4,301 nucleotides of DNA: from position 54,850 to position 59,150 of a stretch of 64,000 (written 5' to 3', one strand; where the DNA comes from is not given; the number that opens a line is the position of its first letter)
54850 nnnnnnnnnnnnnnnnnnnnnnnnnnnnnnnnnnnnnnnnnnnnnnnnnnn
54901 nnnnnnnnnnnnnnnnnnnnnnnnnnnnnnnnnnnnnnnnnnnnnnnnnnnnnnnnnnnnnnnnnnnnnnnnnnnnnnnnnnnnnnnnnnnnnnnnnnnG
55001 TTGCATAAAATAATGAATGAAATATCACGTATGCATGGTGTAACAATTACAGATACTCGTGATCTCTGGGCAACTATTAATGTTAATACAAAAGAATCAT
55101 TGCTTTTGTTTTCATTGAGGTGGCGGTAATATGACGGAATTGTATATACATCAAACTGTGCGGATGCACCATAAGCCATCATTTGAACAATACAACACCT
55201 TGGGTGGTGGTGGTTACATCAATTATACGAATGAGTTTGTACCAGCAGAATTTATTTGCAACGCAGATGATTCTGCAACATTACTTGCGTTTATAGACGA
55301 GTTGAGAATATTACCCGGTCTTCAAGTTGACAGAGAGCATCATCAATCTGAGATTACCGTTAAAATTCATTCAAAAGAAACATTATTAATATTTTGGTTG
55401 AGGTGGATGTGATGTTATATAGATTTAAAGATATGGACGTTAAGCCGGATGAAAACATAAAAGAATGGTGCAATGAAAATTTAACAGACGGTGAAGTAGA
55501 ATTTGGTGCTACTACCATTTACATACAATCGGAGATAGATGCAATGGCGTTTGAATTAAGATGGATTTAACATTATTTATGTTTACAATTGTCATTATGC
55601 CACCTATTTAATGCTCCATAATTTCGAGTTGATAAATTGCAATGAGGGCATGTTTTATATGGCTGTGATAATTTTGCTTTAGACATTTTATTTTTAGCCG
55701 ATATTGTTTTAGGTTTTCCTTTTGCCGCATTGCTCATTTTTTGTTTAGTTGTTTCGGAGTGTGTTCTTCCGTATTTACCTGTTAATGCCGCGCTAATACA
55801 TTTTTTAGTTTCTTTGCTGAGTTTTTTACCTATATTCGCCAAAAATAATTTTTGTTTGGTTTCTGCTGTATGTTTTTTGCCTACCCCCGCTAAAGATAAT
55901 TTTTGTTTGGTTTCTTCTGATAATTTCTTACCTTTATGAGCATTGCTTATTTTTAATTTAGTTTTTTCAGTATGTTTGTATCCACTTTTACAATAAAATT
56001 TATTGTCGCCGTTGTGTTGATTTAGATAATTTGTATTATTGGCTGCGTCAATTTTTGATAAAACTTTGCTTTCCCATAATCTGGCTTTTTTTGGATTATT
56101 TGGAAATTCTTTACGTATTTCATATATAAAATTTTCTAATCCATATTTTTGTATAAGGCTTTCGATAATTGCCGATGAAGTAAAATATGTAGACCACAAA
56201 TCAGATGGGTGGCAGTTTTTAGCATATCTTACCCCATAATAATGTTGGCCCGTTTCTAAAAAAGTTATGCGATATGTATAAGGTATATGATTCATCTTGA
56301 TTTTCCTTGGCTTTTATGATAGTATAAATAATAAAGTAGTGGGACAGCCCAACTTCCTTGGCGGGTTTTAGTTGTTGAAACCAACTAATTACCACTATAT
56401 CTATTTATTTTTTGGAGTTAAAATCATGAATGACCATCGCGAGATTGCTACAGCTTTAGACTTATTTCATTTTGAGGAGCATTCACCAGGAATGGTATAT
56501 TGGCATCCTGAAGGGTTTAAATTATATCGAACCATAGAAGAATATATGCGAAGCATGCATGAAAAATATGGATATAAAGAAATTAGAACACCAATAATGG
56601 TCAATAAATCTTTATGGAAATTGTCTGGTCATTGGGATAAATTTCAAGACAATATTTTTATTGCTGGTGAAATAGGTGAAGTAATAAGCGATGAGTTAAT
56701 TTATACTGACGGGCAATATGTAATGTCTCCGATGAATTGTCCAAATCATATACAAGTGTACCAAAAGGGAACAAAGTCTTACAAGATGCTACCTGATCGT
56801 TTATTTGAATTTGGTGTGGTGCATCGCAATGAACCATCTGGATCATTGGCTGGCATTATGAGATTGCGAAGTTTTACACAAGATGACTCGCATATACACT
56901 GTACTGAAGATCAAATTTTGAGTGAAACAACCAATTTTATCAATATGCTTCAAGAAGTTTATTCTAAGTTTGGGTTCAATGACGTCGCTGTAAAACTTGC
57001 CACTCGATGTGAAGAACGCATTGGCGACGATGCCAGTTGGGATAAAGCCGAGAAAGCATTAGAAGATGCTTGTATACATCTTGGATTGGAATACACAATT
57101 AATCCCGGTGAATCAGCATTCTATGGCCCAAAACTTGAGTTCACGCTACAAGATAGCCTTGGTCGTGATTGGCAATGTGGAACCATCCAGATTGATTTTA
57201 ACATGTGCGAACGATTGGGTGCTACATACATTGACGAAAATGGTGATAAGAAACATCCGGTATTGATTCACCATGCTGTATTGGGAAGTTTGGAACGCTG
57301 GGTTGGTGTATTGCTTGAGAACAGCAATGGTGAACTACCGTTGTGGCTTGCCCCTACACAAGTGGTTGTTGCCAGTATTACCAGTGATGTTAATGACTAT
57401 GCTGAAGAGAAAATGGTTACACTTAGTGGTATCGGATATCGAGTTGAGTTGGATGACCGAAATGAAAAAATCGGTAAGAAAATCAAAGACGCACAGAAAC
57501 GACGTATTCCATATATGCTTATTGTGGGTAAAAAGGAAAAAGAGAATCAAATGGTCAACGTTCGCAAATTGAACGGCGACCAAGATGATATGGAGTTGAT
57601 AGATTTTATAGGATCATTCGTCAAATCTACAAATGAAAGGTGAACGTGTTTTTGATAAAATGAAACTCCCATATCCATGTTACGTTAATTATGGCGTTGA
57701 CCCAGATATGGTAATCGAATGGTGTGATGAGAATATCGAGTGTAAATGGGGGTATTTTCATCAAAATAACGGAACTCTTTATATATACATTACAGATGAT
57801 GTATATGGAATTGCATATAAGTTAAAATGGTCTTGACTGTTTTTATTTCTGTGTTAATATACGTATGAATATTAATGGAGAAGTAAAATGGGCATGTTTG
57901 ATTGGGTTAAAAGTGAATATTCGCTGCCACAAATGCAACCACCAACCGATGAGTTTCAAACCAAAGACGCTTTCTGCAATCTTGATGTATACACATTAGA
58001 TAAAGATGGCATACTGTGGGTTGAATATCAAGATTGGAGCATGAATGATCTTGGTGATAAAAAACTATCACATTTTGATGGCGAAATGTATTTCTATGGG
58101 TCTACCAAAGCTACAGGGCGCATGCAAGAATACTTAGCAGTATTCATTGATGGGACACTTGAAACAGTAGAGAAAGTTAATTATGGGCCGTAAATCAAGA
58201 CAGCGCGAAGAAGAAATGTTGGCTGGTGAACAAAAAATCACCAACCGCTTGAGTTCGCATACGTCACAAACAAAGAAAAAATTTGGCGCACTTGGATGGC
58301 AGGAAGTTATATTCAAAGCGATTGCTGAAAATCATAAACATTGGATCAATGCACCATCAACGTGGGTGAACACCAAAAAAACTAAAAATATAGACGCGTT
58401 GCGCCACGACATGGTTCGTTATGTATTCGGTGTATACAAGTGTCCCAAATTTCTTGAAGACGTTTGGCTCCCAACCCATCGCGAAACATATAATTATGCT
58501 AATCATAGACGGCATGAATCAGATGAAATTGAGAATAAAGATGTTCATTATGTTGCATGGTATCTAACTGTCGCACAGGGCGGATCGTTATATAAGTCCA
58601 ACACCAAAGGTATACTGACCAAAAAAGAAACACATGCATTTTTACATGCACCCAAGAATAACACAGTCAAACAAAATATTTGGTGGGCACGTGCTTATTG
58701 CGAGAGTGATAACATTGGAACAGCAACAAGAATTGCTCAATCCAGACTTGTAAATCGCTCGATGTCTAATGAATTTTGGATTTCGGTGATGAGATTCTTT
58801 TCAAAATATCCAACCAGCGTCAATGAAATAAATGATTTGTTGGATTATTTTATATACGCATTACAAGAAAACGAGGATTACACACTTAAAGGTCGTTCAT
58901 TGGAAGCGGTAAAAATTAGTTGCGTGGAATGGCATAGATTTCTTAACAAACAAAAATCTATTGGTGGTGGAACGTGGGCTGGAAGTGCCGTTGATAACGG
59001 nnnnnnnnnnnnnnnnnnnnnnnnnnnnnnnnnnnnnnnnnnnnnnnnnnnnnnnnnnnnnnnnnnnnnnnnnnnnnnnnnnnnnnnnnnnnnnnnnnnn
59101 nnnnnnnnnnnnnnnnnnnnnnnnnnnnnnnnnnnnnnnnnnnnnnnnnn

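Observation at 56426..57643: Threonyl-tRNA synthetase missing its entire N-terminal TGS + editing region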

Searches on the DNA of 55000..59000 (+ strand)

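Call 5: search_dna_similar(query=window:55000-59000:+, collection=phages, mode=near)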
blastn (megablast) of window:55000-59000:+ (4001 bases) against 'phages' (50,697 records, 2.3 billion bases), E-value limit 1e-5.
No match.

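Call 56: search_rna_families(source=window, start=55500, end=57700, threshold=evalue, max_evalue=1)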
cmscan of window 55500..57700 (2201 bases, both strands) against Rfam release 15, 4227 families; matches with E-value up to 1: 2.
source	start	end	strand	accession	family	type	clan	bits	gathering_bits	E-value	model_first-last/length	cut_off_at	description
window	56534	56625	-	RF00033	MicF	Gene; antisense;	-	28.7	79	0.16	1-94/94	no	MicF RNA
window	57379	57431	+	RF00281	SNORD47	Gene; snRNA; snoRNA; CD-box;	-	21.3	50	0.77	1-77/77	no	Small nucleolar RNA SNORD47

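Call 66: search_rna_families(sources=[L008, L018], threshold=gathering)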
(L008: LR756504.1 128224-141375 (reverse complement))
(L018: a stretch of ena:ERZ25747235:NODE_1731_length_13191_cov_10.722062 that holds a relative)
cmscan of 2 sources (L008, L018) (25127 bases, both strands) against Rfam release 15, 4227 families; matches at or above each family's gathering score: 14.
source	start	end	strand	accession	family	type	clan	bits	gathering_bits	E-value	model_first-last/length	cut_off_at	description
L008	8706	8779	+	RF00005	tRNA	Gene; tRNA;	CL00001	69.1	29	2.1e-13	1-71/71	no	tRNA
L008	8629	8700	+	RF00005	tRNA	Gene; tRNA;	CL00001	68.1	29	4.2e-13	1-71/71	no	tRNA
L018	5577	5649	+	RF00005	tRNA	Gene; tRNA;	CL00001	67.2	29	7.1e-13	1-71/71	no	tRNA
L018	6282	6353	+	RF00005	tRNA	Gene; tRNA;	CL00001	66.5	29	1.2e-12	1-71/71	no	tRNA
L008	4986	5058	+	RF00005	tRNA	Gene; tRNA;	CL00001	59.4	29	9.9e-11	1-71/71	no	tRNA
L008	5929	5999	+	RF00005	tRNA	Gene; tRNA;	CL00001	58.6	29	1.7e-10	1-71/71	no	tRNA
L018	6140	6224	+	RF00005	tRNA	Gene; tRNA;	CL00001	57.3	29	3.8e-10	1-71/71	no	tRNA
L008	8110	8182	+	RF00005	tRNA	Gene; tRNA;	CL00001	51.6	29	1.5e-08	1-71/71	no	tRNA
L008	8373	8445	+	RF00005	tRNA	Gene; tRNA;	CL00001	50.8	29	2.3e-08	1-71/71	no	tRNA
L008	7261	7347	+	RF00005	tRNA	Gene; tRNA;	CL00001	46.8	29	2.9e-07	1-71/71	no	tRNA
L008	7169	7253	+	RF00005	tRNA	Gene; tRNA;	CL00001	39.4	29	3.3e-05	1-71/71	no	tRNA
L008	5179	5253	+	RF00005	tRNA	Gene; tRNA;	CL00001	36.5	29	0.0002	1-71/71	no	tRNA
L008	4909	4983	+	RF00005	tRNA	Gene; tRNA;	CL00001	32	29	0.0034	1-71/71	no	tRNA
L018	3830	3919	+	RF00005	tRNA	Gene; tRNA;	CL00001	29.7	29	0.015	1-70/71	no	tRNA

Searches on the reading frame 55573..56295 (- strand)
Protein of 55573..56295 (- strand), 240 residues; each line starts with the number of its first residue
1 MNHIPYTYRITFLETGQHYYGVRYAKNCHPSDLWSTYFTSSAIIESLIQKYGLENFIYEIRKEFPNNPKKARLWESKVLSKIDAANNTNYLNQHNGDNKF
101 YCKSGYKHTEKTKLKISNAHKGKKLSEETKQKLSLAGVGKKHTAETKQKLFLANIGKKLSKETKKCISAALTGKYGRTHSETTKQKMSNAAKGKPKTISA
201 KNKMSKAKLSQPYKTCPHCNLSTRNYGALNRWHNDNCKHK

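Call 3: search_protein_families(library=pfam, proteins=[window:55573-56295:-], max_evalue=0.01)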
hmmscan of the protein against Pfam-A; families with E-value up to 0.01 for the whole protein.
window:55573-56295:- (240 aa): 2 families
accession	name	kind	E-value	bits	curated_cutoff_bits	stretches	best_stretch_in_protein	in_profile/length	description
PF07460.16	NUMOD3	-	1.5e-18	66.8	20.4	4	156-188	1-37/37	NUMOD3 motif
PF19835.5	SegE_GIY-YIG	-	0.00057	20.6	25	1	4-93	17-121/123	Putative endonuclease segE, GIY-YIG domain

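Call 4: search_protein_families(library=ncbifam, proteins=[window:55573-56295:-], max_evalue=0.01)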
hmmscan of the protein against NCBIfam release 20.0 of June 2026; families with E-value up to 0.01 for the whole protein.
window:55573-56295:- (240 aa): 1 family
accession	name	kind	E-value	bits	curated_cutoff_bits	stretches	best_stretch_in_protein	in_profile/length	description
TIGR01453.1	grpIintron_endo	subfamily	1.1e-09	38.7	56.05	1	40-216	38-183/215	group I intron endonuclease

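Call 77: search_dna_similar(query=window:55573-56295:-, collection=phages, mode=protein, max_rows=10)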
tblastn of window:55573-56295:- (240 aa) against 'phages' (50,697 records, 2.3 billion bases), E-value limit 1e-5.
Records with a match: 366; places in all: 399; records where one place covers at least 80% of the query: 137.
Best place of each record, by identity: <60% 366.
By first word of the organism name: Escherichia 84; Salmonella 55; Klebsiella 54; Vibrio 37; Aeromonas 21; Dickeya 20; Acinetobacter 17; Shigella 8; Tequatrovirus 7; Yersinia 6; and 23 more.
By host as written in the record: - 50; Escherichia coli 36; Aeromonas salmonicida 14; Klebsiella pneumoniae 13; Dickeya solani 11; Klebsiella pneumoniae MRSN414780 10; Salmonella enterica subsp. enterica serovar Enteritidis PT1 10; Escherichia coli B 7; and 121 more.
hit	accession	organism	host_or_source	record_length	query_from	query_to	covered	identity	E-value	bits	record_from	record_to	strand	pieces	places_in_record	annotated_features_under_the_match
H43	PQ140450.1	Enterobacter phage vB_EluP_RZH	Enterobacter ludwigii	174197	1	240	100%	32.9%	8e-19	91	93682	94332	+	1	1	homing endonuclease | head completion protein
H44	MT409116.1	Acinetobacter phage Octan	Acinetobacter baumannii strain RES-241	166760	7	240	98%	33.2%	2e-19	92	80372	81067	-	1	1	putative Seg-like homing DNA endonuclease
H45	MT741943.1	Acinetobacter phage Meroveus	Acinetobacter baumannii strain RES-241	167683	7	240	98%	33.2%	2e-19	92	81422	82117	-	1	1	putative Seg-like homing DNA endonuclease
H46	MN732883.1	Acinetobacter phage vB_AbaM_Kimel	Acinetobacter baumannii strain RES-3023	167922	7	240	98%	33.2%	2e-19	92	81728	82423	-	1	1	putative Seg-like homing DNA endonuclease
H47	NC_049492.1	Acinetobacter phage vB_AbaM_Kimel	Acinetobacter baumannii strain RES-3023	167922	7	240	98%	33.2%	2e-19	92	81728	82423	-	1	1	homing endonuclease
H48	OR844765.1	Escherichia phage ECO111 5-P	Escherichia coli O111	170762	7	240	98%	32.8%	2e-14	78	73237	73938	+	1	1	record has no annotation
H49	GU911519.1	Acinetobacter phage Acj61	Acinetobacter johnsonii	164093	1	240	100%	31.3%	8e-17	85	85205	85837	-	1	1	putative Seg-like homing DNA endonuclease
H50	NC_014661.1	Acinetobacter phage Acj61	Acinetobacter johnsonii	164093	1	240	100%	31.3%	8e-17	85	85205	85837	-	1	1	homing endonuclease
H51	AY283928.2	Vibrio phage KVP40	-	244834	4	240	99%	31.6%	5e-17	86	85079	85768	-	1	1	SegD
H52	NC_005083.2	Vibrio phage KVP40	Vibrio parahaemolyticus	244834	4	240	99%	31.6%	5e-17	86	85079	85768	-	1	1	homing endonuclease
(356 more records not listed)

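Call 83: search_protein_families(library=phrogs, proteins=[window:55573-56295:-], max_evalue=0.001)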
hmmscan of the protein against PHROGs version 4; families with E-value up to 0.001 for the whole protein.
window:55573-56295:- (240 aa): 6 families
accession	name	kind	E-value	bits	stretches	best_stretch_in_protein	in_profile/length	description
phrog_314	-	DNA, RNA and nucleotide metabolism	2.4e-34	120.2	2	1-150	175-337/574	homing endonuclease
phrog_37840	-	unknown function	2.1e-13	51.4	1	6-201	15-202/350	-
phrog_655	-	DNA, RNA and nucleotide metabolism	1.9e-12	48.7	1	160-239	129-233/343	homing endonuclease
phrog_32884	-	unknown function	3.8e-07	31.5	1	154-192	29-64/71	-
phrog_1953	-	unknown function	7e-05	23.6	0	171-192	30-51/60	-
phrog_447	-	other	0.00014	22.8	1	3-101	25-138/148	NAD synthetase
